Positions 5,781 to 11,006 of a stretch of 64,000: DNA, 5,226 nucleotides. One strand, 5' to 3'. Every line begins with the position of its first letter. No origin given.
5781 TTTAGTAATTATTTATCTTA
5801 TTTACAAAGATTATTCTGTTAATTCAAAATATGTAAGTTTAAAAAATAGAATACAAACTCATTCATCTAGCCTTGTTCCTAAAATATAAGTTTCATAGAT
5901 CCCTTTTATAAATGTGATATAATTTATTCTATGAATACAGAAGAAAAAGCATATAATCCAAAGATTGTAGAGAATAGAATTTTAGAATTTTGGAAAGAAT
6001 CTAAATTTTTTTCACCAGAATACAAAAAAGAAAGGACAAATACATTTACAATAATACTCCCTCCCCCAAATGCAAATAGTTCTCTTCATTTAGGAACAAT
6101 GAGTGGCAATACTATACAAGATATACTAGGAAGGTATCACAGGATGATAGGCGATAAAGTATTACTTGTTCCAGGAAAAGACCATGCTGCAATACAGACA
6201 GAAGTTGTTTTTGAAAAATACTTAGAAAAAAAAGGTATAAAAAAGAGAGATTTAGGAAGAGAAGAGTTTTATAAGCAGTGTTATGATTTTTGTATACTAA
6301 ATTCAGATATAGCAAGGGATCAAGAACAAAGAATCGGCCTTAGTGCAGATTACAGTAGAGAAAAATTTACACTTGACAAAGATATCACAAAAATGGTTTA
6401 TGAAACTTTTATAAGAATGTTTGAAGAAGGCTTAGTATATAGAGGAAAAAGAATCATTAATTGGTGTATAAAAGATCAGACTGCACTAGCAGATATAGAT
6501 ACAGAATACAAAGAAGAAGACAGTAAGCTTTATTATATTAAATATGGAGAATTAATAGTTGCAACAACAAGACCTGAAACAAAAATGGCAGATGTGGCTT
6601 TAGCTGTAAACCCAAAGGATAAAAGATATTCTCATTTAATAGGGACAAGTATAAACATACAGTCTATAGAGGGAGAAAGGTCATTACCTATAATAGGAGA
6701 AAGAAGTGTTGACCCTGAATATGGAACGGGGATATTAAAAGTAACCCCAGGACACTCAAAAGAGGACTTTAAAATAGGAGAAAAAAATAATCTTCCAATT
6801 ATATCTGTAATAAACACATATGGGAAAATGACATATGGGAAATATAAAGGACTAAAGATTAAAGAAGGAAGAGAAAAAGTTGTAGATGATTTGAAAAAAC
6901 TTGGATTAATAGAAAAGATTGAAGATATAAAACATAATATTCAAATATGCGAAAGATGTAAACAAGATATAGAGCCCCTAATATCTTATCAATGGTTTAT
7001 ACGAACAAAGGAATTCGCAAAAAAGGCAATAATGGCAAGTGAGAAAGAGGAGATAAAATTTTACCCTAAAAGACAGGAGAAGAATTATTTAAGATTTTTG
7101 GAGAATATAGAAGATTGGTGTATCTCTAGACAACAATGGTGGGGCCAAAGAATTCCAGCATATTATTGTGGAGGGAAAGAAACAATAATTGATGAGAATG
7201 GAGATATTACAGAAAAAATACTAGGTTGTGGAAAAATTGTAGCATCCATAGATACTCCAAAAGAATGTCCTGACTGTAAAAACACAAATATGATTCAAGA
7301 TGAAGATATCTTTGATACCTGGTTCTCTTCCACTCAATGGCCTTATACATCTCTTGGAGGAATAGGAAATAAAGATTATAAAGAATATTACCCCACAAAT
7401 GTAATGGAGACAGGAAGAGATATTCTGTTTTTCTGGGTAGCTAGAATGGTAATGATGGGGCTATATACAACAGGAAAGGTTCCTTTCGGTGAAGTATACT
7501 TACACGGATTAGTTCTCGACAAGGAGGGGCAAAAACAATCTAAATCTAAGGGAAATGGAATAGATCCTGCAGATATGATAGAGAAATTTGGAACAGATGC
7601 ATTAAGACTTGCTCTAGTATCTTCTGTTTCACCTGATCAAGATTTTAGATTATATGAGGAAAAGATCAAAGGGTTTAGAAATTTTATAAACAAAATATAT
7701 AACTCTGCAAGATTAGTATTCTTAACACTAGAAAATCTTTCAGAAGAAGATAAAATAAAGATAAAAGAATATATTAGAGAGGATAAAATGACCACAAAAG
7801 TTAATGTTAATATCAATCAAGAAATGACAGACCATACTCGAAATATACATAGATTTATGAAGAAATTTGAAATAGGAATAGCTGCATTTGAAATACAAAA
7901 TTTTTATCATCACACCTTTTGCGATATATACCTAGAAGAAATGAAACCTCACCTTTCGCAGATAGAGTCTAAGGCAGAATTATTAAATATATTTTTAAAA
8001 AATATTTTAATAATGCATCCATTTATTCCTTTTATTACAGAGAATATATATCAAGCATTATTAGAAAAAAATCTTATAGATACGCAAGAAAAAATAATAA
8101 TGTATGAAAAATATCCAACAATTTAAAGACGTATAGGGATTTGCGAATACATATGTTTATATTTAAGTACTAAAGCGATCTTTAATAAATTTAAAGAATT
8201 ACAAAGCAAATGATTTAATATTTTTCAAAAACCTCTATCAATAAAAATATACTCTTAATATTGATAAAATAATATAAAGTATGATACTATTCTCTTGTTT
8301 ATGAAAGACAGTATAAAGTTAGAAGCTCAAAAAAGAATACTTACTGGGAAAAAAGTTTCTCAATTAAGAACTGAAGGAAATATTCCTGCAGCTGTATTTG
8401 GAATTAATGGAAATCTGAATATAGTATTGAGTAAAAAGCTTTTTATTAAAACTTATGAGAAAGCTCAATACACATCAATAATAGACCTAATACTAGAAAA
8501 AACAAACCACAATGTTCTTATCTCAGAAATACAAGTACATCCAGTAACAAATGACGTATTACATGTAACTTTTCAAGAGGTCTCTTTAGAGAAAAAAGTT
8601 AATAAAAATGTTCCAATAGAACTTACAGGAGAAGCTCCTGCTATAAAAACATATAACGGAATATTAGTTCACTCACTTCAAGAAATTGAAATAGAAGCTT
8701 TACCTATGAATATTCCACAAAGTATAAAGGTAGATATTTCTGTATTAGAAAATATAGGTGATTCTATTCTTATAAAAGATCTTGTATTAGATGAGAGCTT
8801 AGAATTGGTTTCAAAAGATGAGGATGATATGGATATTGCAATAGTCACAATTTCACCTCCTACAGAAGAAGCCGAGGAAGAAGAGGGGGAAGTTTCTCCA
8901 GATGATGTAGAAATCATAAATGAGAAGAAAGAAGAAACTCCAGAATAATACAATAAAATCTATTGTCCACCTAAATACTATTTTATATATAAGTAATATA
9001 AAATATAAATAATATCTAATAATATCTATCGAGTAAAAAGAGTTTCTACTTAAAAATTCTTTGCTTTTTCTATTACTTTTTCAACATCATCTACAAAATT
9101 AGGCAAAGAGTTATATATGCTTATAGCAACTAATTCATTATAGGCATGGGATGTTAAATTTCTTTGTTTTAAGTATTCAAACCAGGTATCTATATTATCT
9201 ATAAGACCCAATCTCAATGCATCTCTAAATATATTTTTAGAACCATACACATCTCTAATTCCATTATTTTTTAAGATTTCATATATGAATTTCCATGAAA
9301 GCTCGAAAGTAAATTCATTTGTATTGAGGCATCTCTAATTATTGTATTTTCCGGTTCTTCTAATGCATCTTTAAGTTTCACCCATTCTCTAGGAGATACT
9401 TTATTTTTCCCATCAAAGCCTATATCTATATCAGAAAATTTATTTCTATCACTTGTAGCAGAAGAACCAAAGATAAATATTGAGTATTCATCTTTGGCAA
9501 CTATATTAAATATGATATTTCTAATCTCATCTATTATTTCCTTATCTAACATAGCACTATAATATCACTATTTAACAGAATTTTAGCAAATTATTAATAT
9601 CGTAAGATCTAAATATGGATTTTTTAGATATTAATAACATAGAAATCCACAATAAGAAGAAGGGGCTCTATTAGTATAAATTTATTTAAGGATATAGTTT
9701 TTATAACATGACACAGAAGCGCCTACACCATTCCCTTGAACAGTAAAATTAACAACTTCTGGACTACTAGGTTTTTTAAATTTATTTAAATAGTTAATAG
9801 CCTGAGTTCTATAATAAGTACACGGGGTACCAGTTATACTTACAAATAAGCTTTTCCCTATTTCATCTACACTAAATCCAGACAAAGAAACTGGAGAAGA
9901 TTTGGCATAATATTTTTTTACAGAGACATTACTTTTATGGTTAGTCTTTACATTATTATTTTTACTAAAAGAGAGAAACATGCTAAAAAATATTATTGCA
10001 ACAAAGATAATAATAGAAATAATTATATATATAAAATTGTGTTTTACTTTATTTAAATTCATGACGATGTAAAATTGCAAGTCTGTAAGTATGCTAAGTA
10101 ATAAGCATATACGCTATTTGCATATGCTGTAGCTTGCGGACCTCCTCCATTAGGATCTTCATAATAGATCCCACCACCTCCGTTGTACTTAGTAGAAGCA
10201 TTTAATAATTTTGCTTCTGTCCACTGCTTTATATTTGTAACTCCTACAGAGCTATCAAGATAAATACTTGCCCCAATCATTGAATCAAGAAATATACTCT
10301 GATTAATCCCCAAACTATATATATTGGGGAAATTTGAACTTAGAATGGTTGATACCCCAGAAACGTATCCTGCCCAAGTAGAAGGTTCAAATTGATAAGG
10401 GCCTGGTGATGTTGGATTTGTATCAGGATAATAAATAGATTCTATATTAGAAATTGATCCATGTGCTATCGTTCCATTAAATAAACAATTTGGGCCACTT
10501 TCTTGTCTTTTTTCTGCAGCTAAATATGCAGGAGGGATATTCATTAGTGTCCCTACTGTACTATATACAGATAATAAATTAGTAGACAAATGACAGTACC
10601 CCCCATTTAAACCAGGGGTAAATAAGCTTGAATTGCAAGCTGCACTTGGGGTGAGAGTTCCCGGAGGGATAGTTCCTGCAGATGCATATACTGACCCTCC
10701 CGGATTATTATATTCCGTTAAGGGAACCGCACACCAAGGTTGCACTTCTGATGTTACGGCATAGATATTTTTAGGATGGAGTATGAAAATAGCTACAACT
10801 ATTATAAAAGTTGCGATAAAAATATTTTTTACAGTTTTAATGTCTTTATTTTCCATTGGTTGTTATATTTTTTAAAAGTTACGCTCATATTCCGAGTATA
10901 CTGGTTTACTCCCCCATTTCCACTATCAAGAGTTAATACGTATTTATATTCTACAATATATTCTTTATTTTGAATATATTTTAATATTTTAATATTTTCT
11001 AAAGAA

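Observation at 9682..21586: Eight-gene same-strand block of membrane and secreted proteins with a 1559-aa giant: candidate novel envelope-spanning apparatus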

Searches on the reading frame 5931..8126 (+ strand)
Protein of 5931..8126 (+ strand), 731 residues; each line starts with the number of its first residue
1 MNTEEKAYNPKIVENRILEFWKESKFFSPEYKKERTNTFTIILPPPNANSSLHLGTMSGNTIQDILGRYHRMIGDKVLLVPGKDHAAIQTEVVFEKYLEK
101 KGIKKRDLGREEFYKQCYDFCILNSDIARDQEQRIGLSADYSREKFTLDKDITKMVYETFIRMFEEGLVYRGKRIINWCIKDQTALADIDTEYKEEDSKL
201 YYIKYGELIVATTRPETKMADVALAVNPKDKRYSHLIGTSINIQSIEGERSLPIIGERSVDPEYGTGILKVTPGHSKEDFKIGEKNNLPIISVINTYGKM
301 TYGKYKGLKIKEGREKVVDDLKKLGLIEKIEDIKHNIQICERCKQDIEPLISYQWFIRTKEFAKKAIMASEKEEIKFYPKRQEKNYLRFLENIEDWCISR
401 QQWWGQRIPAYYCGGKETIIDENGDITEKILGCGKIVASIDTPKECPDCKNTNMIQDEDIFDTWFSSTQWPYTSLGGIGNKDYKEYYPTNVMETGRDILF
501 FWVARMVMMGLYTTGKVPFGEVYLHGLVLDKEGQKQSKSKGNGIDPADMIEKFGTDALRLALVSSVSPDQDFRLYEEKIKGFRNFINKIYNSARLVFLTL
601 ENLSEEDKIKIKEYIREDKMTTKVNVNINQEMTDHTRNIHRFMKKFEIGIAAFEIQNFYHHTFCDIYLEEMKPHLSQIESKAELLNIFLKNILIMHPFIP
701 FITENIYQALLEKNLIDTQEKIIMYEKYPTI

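Call 8: search_protein_families(library=pfam, proteins=[window:5931-8126:+], max_evalue=0.001)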
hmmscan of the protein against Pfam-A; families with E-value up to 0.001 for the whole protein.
window:5931-8126:+ (731 aa): 4 families
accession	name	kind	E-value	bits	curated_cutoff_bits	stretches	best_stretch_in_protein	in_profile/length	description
PF00133.28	tRNA-synt_1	-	3.2e-123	412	22.7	1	17-565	2-405/414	tRNA synthetases class I (I, L, M and V)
PF09334.17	tRNA-synt_1g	-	1.4e-18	67.3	20.1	2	482-581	271-373/391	tRNA synthetases class I (M)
PF08264.19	Anticodon_1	-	1.5e-14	54.6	25.1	1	634-729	10-105/148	Anticodon-binding domain of tRNA ligase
PF13603.12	tRNA-synt_1_2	-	0.00016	21.7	25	1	250-300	96-146/185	Leucyl-tRNA synthetase, editing domain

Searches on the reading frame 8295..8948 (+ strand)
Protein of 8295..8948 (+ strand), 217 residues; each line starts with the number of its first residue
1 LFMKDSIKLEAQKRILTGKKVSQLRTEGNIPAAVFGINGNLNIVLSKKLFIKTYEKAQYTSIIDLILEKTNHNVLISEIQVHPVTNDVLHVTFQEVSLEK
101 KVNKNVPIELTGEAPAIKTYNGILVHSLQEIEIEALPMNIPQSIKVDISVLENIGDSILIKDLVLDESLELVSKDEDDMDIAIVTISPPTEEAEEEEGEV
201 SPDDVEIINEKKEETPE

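Call 8: search_protein_families(library=pfam, proteins=[window:8295-8948:+], max_evalue=0.001)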
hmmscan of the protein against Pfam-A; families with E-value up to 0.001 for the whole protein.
window:8295-8948:+ (217 aa): 2 families
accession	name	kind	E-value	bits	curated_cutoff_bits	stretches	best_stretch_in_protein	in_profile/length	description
PF14693.11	Ribosomal_TL5_C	-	1e-20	74.3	27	1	101-189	1-83/84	Ribosomal protein TL5, C-terminal domain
PF01386.24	Ribosomal_L25p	-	6.8e-17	62.2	23.6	1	9-93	1-82/82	Ribosomal L25p family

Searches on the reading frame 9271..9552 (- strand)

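Call 8: search_protein_families(library=pfam, proteins=[window:9271-9552:-], max_evalue=0.001)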
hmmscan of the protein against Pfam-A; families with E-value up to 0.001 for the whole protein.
window:9271-9552:- (93 aa): 2 families
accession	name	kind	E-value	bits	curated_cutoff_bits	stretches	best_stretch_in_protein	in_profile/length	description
PF18765.7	Polbeta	-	5.3e-07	30.1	26.9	1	24-67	15-58/93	Polymerase beta, Nucleotidyltransferase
PF01909.29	NTP_transf_2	-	9.3e-06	26.4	21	1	22-61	14-53/93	Nucleotidyltransferase domain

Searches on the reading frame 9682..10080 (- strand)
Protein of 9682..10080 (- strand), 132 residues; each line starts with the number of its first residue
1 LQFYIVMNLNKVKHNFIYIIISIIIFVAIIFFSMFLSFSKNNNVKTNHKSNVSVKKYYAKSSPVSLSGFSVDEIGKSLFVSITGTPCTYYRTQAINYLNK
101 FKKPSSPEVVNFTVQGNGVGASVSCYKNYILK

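Call 4: search_protein_families(library=pfam, proteins=[window:9682-10080:-], max_evalue=1)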
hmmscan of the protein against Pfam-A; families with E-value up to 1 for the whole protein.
window:9682-10080:- (132 aa): 6 families
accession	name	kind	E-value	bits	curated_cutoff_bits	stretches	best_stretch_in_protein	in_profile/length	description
PF02790.20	COX2_TM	-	0.014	16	22.8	1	7-48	17-58/88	Cytochrome C oxidase subunit II, transmembrane domain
PF06143.16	Baculo_11_kDa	-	0.014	15.4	28.4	1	14-59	34-78/84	Baculovirus 11 kDa family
PF10317.15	7TM_GPCR_Srd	-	0.016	14.8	22.8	1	3-107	108-216/292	Serpentine type 7TM GPCR chemoreceptor Srd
PF25184.1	YxzE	-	0.031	15.7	40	1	18-61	3-45/65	YxzE-like putative bacteriocin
PF22049.1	PRRSV-NSP11_N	-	0.084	13.8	27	1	39-93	38-88/90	PRRSV nonstructural protein 11 N-terminal domain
PF06692.16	MNSV_P7B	-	0.97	9.9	22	1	23-59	18-53/61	Melon necrotic spot virus P7B protein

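Call 5: search_protein_families(library=ncbifam, proteins=[window:9682-10080:-], max_evalue=1)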
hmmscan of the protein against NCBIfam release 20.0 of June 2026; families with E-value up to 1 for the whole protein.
window:9682-10080:- (132 aa): 9 families
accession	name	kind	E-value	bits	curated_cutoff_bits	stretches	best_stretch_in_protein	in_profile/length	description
NF049880.1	FvfA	exception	0.0075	16.7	130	1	10-48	2-37/130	Francisella virulence factor A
NF043080.1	MMSYN1_0166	equivalog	0.0083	15.1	370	1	18-82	39-98/307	oligopeptide ABC transporter permease OppC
TIGR00890.1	2A0111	subfamily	0.013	14.5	374.85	1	6-56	149-195/377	oxalate/formate antiport family MFS transporter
NF012031.0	PRK15487.1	equivalog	0.023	13.8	277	1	5-107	53-156/404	O-antigen ligase RfaL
NF041554.1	SA1362_fam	subfamily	0.049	13.8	42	1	3-56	14-67/70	SA1362 family protein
NF047523.1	LIC_20245_fam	equivalog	0.092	12.5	190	1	16-80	3-55/222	LIC_20245 family lipoprotein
NF042931.1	SAG1386_EF1546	equivalog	0.14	12.2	80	1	19-57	32-76/158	SAG1386/EF1546 family surface-associated protein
NF038038.1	cytoc_DsrJ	equivalog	0.15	12.4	100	1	17-47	5-34/121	sulfate reduction electron transfer complex DsrMKJOP subunit DsrJ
NF033232.1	small_YtzI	equivalog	0.76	9.2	33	0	16-34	2-20/41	YtzI protein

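Call 56: search_protein_families(library=phrogs, proteins=[window:9682-10080:-], max_evalue=0.1)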
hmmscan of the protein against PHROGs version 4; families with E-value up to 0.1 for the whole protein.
window:9682-10080:- (132 aa): 2 families
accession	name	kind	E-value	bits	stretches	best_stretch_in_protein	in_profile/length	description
phrog_1486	-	moron, auxiliary metabolic gene and host takeover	0.028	15.7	1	12-60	30-79/130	membrane protein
phrog_1434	-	unknown function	0.071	14.4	0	37-88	17-66/97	-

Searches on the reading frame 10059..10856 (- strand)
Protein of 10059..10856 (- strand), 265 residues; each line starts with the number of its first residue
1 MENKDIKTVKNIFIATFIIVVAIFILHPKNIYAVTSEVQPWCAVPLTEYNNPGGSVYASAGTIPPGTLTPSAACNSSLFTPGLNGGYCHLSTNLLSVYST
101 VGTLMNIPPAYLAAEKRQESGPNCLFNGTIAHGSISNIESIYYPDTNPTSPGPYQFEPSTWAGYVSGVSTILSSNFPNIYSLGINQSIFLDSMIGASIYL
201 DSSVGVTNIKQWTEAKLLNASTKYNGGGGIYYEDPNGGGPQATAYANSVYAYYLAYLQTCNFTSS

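Call 4: search_protein_families(library=pfam, proteins=[window:10059-10856:-], max_evalue=1)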
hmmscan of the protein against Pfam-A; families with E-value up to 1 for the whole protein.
window:10059-10856:- (265 aa): 0 families

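Call 5: search_protein_families(library=ncbifam, proteins=[window:10059-10856:-], max_evalue=1)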
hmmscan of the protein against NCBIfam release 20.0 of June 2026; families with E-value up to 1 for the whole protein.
window:10059-10856:- (265 aa): 0 families

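Call 11: search_solved_structures(query=window:10059-10856:-, max_evalue=10)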
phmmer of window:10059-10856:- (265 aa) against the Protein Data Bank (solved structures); distinct sequences matched with E-value up to 10: 0.

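Call 50: search_protein_families(library=pfam, alignment_id=A2, max_evalue=10)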
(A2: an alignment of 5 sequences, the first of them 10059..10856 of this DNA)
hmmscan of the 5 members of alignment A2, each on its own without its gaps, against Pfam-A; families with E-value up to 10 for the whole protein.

A. member 1, window:10059-10856:- (265 aa): 0 families

B. families by the number of members that match (of 5 scanned): 1 family
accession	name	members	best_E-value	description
PF13406.11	SLT_2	2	0.011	Transglycosylase SLT domain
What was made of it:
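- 10059..10856 (-): Gene 7, 265 aa: N-terminally anchored protein, lytic-transglycosylase- or lysozyme-like (E119-S120, G152-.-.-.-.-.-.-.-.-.161). PF13406 SLT_2 in 2 of 5 orthologues at E 0.011, with no hit for the window copy (call 50).
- On Lytic transglycosylase / goose-lysozyme-like superfamily (gene 7; closest Pfam SLT_2 PF13406): 2 of 5 orthologues hit SLT_2 at E 0.011, well below any curated threshold (call 50).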

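Call 51: search_solved_structures(query=A2, max_evalue=10, show_alignments=2)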
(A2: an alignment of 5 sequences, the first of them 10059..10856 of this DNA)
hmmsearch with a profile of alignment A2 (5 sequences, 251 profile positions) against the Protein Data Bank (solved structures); distinct sequences matched with E-value up to 10: 1.
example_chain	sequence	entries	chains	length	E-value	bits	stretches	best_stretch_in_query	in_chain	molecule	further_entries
3aag_A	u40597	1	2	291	0.48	13.4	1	46-134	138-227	General glycosylation pathway protein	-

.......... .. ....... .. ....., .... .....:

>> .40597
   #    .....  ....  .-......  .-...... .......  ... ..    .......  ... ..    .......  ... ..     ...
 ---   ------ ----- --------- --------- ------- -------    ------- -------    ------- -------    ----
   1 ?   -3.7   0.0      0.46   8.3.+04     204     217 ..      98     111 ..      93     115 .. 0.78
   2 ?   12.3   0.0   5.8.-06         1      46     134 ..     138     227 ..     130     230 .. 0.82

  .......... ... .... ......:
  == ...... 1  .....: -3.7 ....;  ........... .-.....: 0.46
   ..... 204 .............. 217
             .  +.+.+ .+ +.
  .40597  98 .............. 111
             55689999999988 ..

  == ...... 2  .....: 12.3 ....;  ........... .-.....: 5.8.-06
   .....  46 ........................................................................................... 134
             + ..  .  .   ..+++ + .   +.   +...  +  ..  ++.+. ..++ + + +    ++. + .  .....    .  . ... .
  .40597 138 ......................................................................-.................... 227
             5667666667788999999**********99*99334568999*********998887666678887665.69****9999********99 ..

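Call 56: search_protein_families(library=phrogs, proteins=[window:10059-10856:-], max_evalue=0.1)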
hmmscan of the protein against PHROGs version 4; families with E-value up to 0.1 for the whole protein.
window:10059-10856:- (265 aa): 1 family
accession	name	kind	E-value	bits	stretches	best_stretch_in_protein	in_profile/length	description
phrog_27833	-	unknown function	0.082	14.1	0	17-44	7-33/53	-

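Call 72: find_homologous_proteins(query=window:10059-10856:-, max_evalue=0.01)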
Query window:10059-10856:- (265 aa): 7 proteins with E <= 0.01 among 465 candidates.
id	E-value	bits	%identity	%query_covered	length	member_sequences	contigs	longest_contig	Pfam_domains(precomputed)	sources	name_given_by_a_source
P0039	3.2e-173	592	100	100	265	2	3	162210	-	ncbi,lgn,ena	-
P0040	4.2e-77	277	57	99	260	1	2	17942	-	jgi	jgi:hypothetical protein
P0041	9.4e-62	227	49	99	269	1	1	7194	-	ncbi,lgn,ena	-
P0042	4.6e-58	215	46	98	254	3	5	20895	-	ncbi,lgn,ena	-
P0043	2.6e-48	183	43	96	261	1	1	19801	-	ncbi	ncbi:MAG: hypothetical protein ACYDBX_00420 [Patescibacteria group bacterium]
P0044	2.1e-47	180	44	98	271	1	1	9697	-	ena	-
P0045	2.5e-38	150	39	98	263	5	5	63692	-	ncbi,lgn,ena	-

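Call 78: predict_structure(alignment_id=A8)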
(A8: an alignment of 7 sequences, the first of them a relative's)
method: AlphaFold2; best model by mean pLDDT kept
length: 265 residues; sequences in the alignment: 7
mean_pLDDT: 53.3   pTM: 0.56
mean pLDDT of the five models: 53.3, 45.0, 43.5, 43.1, 39.6
residues with pLDDT >= 90: 0; 70-90: 72; 50-70: 74; < 50: 119
segments of 3 or more residues with pLDDT < 50: 28-70, 80-85, 121-160, 186-188, 196-204, 228-238
pLDDT, mean of each block of 10 residues (from residue 1): 60 77 57 31 27 25 38 53 50 73 77 72 34 30 34 41 65 70 50 49 55 75 56 43 72 73 52
secondary structure, 60 per line:
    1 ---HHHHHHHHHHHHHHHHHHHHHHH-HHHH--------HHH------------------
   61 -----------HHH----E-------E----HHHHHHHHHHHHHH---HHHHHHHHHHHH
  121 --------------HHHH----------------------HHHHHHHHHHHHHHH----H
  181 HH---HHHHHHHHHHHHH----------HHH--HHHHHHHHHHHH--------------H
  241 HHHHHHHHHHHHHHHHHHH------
elements in order: H4-26 H28-31 H92-105 H109-120 H135-138 H161-175 H186-198 H214-225 H240-259
